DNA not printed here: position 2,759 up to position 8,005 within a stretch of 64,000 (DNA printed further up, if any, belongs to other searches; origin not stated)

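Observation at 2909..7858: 1,649-aa single polypeptide that concatenates modules normally seen as separate small immunity-type proteins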

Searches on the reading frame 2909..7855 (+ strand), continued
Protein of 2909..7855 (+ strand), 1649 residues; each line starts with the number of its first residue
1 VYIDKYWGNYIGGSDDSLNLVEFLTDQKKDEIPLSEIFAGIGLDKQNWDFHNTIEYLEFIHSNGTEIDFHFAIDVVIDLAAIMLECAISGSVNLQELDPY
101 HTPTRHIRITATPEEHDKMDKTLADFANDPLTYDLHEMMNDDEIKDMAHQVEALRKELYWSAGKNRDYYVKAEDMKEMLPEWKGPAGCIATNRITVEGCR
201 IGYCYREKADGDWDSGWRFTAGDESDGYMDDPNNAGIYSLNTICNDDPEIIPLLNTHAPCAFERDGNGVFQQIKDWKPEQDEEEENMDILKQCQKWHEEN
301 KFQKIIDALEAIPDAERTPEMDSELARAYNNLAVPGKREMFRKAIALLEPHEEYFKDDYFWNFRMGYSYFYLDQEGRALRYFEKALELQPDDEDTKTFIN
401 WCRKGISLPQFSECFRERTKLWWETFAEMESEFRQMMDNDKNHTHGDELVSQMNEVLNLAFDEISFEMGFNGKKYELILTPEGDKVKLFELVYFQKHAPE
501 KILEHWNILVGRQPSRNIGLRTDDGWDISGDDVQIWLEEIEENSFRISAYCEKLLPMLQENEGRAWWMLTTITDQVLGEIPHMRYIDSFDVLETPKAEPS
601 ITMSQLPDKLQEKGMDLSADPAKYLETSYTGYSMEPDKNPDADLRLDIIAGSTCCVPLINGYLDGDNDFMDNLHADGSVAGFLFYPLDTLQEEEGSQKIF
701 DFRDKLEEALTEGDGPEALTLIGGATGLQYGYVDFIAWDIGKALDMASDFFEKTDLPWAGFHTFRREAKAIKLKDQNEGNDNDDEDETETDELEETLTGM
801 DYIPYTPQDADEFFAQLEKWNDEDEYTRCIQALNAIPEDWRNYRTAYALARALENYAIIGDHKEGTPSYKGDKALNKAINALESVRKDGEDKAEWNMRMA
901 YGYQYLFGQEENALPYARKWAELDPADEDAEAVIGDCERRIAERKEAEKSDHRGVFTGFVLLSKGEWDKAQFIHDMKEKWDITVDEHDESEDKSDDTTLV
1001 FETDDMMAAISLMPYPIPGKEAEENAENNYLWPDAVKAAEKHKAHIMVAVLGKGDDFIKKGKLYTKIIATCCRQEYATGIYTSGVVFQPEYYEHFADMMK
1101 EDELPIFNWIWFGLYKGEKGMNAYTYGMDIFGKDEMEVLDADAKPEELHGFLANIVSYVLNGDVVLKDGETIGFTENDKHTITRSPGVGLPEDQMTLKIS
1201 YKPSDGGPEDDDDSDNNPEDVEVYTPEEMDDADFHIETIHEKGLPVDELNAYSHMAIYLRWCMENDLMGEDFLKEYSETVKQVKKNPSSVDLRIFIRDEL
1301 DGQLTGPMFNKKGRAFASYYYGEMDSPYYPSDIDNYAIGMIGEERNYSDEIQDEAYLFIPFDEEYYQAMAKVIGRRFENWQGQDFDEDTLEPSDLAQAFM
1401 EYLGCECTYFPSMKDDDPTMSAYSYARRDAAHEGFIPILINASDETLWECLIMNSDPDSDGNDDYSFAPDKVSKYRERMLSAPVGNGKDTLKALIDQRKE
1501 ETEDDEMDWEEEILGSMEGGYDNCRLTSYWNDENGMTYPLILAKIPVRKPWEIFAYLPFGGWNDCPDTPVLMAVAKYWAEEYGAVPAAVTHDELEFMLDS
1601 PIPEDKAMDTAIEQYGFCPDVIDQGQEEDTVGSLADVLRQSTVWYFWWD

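Call 21: find_encoding_contigs(protein=P0098, flank=10000, max_places=2)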
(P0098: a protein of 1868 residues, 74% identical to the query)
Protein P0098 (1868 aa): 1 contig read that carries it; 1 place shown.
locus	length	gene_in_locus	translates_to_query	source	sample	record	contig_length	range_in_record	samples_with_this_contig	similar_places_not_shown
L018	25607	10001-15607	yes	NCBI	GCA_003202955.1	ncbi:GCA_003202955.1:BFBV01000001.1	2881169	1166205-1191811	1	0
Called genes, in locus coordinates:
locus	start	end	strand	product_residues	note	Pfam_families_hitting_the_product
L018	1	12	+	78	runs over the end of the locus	-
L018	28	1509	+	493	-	-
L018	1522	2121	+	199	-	-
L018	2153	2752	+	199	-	PF08271:Zn_Ribbon_TF (faint)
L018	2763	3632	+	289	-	PF08719:NADAR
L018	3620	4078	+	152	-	PF09719:C_GCAxxG_C_C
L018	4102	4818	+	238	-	PF15595:Imm51, PF21812:DUF6881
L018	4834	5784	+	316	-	-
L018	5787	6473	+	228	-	-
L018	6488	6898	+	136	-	PF22294:DUF6966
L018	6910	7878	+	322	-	-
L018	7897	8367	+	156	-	-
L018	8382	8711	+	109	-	-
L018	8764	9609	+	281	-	-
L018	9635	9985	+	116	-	PF20184:DUF6547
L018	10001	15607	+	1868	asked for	PF15583:Imm68, PF09951:Imm33, PF14080:DUF4261, PF05076:SUFU, PF25191:DUF7832, PF14062:DUF4253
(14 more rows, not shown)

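Call 22: find_encoding_contigs(protein=P0076, flank=10000, max_places=2)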
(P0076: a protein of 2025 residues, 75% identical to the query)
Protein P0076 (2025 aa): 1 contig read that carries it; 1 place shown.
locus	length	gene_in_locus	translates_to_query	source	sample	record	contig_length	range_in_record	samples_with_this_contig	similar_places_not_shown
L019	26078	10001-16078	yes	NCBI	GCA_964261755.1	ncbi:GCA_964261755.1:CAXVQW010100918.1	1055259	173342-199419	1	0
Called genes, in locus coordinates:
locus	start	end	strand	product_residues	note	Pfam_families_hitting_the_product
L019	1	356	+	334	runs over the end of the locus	PF13644:DKNYY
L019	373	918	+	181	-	-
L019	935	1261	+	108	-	PF18977:DUF5713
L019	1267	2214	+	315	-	PF14025:DUF4241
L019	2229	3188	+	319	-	PF15655:Imm-NTF2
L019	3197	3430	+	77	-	-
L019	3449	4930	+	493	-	-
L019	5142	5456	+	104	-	-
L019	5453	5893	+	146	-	PF15595:Imm51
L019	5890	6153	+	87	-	-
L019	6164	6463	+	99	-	PF21812:DUF6881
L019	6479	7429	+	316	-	-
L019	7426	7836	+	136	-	PF22294:DUF6966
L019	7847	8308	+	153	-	PF09346:SMI1_KNR4, PF14568:SUKH_6 (weak)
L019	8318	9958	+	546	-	-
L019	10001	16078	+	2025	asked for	PF15583:Imm68, PF09951:Imm33, PF14080:DUF4261, PF05076:SUFU, PF25191:DUF7832, PF14062:DUF4253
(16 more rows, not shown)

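Call 26: search_protein_families(library=pfam, proteins=[L002:1392-6635:+, L004:5318-10816:+, L009:10013-14431:+, L010:1589-2944:+, L011:11305-12747:+, L014:9224-10573:+, L016:9968-12424:+], max_evalue=0.001)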
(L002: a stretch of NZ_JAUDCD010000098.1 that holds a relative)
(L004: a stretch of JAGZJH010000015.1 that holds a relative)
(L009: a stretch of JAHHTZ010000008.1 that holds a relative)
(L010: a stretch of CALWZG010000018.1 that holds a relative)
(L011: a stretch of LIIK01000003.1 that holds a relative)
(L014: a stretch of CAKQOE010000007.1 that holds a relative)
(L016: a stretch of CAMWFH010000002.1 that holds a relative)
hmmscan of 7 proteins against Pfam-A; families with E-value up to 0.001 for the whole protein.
L002:1392-6635:+ (1748 aa): 8 families
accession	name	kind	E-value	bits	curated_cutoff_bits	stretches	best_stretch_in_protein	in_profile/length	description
PF25191.1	DUF7832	-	4.2e-27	95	27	1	1339-1447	1-100/115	Domain of unknown function (DUF7832)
PF14062.11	DUF4253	-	2.1e-26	92.6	27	1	1644-1748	2-109/109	Domain of unknown function (DUF4253)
PF14080.11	DUF4261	-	2.7e-20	72.6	27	1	1244-1318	1-76/77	Domain of unknown function (DUF4261)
PF14559.12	TPR_19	-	6e-07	30.1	25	0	464-520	4-61/68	Tetratricopeptide repeat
PF13428.12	TPR_14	-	6.9e-05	23.6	23.5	0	489-525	6-42/44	Tetratricopeptide repeat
PF07719.23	TPR_2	-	0.00022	21.6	27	1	522-551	5-34/34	Tetratricopeptide repeat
PF00515.34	TPR_1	-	0.00031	20.9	27.8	1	522-551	5-34/34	Tetratricopeptide repeat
PF13174.12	TPR_6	-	0.0004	21.3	26.3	0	522-550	4-32/33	Tetratricopeptide repeat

L004:5318-10816:+ (1833 aa): 9 families
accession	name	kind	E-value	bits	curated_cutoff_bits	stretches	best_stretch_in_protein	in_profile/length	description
PF15583.11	Imm68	-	1.7e-43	149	29.6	1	2-158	1-152/152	Immunity protein 68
PF09951.15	Imm33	-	1.1e-34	118.5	25.4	1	188-274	1-87/87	Immunity protein Imm33 domain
PF14062.11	DUF4253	-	2.1e-30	105.4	27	1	1726-1833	2-109/109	Domain of unknown function (DUF4253)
PF25191.1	DUF7832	-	2.6e-26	92.5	27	1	1414-1522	2-102/115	Domain of unknown function (DUF7832)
PF14568.11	SUKH_6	-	4.7e-26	92.1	27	1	985-1118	2-119/119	SMI1-KNR4 cell-wall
PF09346.15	SMI1_KNR4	-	6.4e-22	78.9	25.4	1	983-1118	3-123/125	SMI1 / KNR4 family (SUKH-1)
PF14080.11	DUF4261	-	1.8e-19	70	27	1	1316-1389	1-76/77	Domain of unknown function (DUF4261)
PF14567.11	SUKH_5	-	2.2e-07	31.2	27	1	980-1013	20-53/142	SMI1-KNR4 cell-wall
PF13428.12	TPR_14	-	0.00041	21.2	23.5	0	368-397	7-36/44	Tetratricopeptide repeat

L009:10013-14431:+ (1473 aa): 4 families
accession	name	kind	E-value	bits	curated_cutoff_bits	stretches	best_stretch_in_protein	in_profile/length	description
PF05076.18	SUFU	-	2.3e-49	168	25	1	865-1035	2-172/172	Suppressor of fused protein (SUFU)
PF25191.1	DUF7832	-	7.8e-34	116.7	27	1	1055-1173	2-114/115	Domain of unknown function (DUF7832)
PF14062.11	DUF4253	-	3.7e-31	107.9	27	1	1366-1473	2-109/109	Domain of unknown function (DUF4253)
PF14080.11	DUF4261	-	2.6e-21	75.9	27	1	726-801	1-76/77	Domain of unknown function (DUF4261)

L010:1589-2944:+ (452 aa): 2 families
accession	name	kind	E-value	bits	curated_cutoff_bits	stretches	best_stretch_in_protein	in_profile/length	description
PF14062.11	DUF4253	-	6.7e-30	103.8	27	1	349-452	2-109/109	Domain of unknown function (DUF4253)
PF25191.1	DUF7832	-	2.2e-29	102.4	27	1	18-137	2-115/115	Domain of unknown function (DUF7832)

L011:11305-12747:+ (481 aa): 10 families
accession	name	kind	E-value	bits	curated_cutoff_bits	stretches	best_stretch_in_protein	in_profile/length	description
PF14559.12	TPR_19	-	9.5e-08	32.7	25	1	39-80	21-62/68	Tetratricopeptide repeat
PF07719.23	TPR_2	-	1.7e-07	31.3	27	1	77-110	1-34/34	Tetratricopeptide repeat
PF12895.13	ANAPC3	-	4.7e-06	27.2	27.2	1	38-102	18-81/82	Anaphase-promoting complex, cyclosome, subunit 3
PF13428.12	TPR_14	-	6.9e-06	26.7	23.5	0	80-114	4-38/44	Tetratricopeptide repeat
PF13181.12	TPR_8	-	1.4e-05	25.3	25.7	0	43-67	1-25/34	Tetratricopeptide repeat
PF13424.12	TPR_12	-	2.1e-05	25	30.1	0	25-69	24-71/77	Tetratricopeptide repeat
PF00515.34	TPR_1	-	4.6e-05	23.5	27.8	0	43-67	1-25/34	Tetratricopeptide repeat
PF13432.12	TPR_16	-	0.00029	21.7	32.7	1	49-110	3-64/65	Tetratricopeptide repeat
PF20308.4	TPR-S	-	0.0006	20.8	27.6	0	58-106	1-47/102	Tetratricopeptide Repeats-Sensor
PF13176.12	TPR_7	-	0.00071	19.9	27.9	0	45-68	1-24/36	Tetratricopeptide repeat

L014:9224-10573:+ (450 aa): 2 families
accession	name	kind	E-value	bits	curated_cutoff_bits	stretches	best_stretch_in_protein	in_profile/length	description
PF05076.18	SUFU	-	7.5e-44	150.1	25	1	56-228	2-172/172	Suppressor of fused protein (SUFU)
PF25191.1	DUF7832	-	4.1e-23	82.2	27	1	277-393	1-104/115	Domain of unknown function (DUF7832)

L016:9968-12424:+ (819 aa): 3 families
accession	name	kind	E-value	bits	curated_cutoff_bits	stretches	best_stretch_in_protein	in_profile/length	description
PF05076.18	SUFU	-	1.1e-43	149.6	25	1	191-356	2-171/172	Suppressor of fused protein (SUFU)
PF09951.15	Imm33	-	9.9e-23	80.2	25.4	1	555-643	1-86/87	Immunity protein Imm33 domain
PF25191.1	DUF7832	-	3.1e-19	69.7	27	1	373-489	2-106/115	Domain of unknown function (DUF7832)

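Call 35: find_encoding_contigs(protein=P0020, flank=10000, max_places=2)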
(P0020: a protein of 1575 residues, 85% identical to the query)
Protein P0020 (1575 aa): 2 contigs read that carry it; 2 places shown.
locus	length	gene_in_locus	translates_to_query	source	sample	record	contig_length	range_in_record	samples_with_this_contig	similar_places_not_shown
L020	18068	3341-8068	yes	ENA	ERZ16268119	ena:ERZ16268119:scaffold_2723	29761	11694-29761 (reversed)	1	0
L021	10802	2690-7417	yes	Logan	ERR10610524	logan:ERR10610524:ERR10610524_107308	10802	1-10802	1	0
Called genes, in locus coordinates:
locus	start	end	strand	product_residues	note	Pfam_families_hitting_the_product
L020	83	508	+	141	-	PF22294:DUF6966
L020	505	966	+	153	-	-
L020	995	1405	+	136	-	-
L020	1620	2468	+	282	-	-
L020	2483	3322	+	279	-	PF15583:Imm68, PF09951:Imm33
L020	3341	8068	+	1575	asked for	PF14080:DUF4261, PF05076:SUFU, PF25191:DUF7832, PF14062:DUF4253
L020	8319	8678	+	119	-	-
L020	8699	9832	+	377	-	-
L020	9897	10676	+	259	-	-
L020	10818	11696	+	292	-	PF14080:DUF4261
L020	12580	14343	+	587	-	PF00004:AAA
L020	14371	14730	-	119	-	-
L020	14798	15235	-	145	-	-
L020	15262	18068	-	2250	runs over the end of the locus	PF12799:LRR_4 (faint), PF02368:Big_2 (faint)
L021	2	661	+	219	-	?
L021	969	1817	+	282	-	-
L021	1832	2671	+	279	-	PF15583:Imm68, PF09951:Imm33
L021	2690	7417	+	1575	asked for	PF14080:DUF4261, PF05076:SUFU, PF25191:DUF7832, PF14062:DUF4253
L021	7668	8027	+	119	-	-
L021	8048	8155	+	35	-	-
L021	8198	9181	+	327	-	-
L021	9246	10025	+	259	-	-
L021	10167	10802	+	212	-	?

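Call 49: search_protein_families(library=padloc, proteins=[window:2909-7855:+], max_evalue=0.01)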
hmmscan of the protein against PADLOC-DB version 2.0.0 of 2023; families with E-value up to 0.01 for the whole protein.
window:2909-7855:+ (1649 aa): 0 families

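Call 57: search_dna_similar(query=window:2909-7855:+, collection=plasmids, mode=protein, max_rows=15)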
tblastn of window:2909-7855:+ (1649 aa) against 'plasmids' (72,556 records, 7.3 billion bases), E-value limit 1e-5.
Records with a match: 35; places in all: 42; records where one place covers at least 80% of the query: 1.
Best place of each record, by identity: 60-80% 1; <60% 34.
By first word of the organism name: Streptomyces 16; Priestia 3; Fusobacterium 2; Variovorax 2; Rhizobium 2; Neisseria 2; Subdoligranulum 1; Pusillibacter 1; Conchiformibius 1; Ralstonia 1; and 4 more.
By predicted mobility (MOB-suite, as given by PLSDB): non-mobilizable 28; mobilizable 4; conjugative 3.
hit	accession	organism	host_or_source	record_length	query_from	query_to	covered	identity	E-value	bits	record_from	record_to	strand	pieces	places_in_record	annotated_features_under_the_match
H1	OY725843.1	Subdoligranulum variabile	-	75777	1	1649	99%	71.2%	0e+0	2368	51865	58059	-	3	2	record has no annotation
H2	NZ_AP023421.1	Pusillibacter faecalis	Homo sapiens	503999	954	1201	15%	47.6%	2e-60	239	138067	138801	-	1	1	DUF4261 domain-containing protein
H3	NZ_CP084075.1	Fusobacterium vincentii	-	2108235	956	1201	15%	46.0%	1e-51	209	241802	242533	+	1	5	none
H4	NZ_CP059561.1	Conchiformibius steedae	dog,whole organism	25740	958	1199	15%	36.9%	1e-36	160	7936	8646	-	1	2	DUF4261 domain-containing protein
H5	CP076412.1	Ralstonia wenshanensis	soil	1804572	163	281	7%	46.7%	2e-20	106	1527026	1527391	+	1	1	DUF2185 domain-containing protein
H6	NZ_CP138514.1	Variovorax paradoxus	Legume root,PacBio whole genome assembly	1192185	156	290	8%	38.8%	2e-16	94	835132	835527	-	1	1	none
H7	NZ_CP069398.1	Priestia megaterium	Homo sapiens,Pure culture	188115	164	270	6%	48.6%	6e-21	108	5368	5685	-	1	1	DUF2185 domain-containing protein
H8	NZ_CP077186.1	Fusobacterium animalis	Homo sapiens,resected colorectal tumor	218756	1526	1649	8%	41.6%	1e-23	117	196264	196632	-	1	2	DUF4253 domain-containing protein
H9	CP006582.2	Mesorhizobium huakuii 7653R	Rice field soil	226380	177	290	7%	44.9%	1e-13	105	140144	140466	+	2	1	none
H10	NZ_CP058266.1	Priestia megaterium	cell culture,potash salt dump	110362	164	270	6%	46.8%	2e-19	103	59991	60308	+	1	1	DUF2185 domain-containing protein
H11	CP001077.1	Rhizobium etli CIAT 652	-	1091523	1000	1179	11%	27.3%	2e-12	81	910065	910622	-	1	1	hypothetical conserved protein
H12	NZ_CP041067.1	Priestia megaterium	cell culture,soil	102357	164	270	6%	45.0%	6e-19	102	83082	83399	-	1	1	DUF2185 domain-containing protein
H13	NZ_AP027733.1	Frondihabitans sucicola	cell culture,Sap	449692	163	269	6%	43.1%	4e-14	86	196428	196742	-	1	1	DUF2185 domain-containing protein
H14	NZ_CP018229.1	Rhizobium leguminosarum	Vavilovia formosa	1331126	1000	1179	11%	25.3%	4e-11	76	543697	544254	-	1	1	record has no annotation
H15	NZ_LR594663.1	Variovorax sp. RA8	Riverbed sediment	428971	161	274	7%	38.8%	6e-15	89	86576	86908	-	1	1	DUF2185 domain-containing protein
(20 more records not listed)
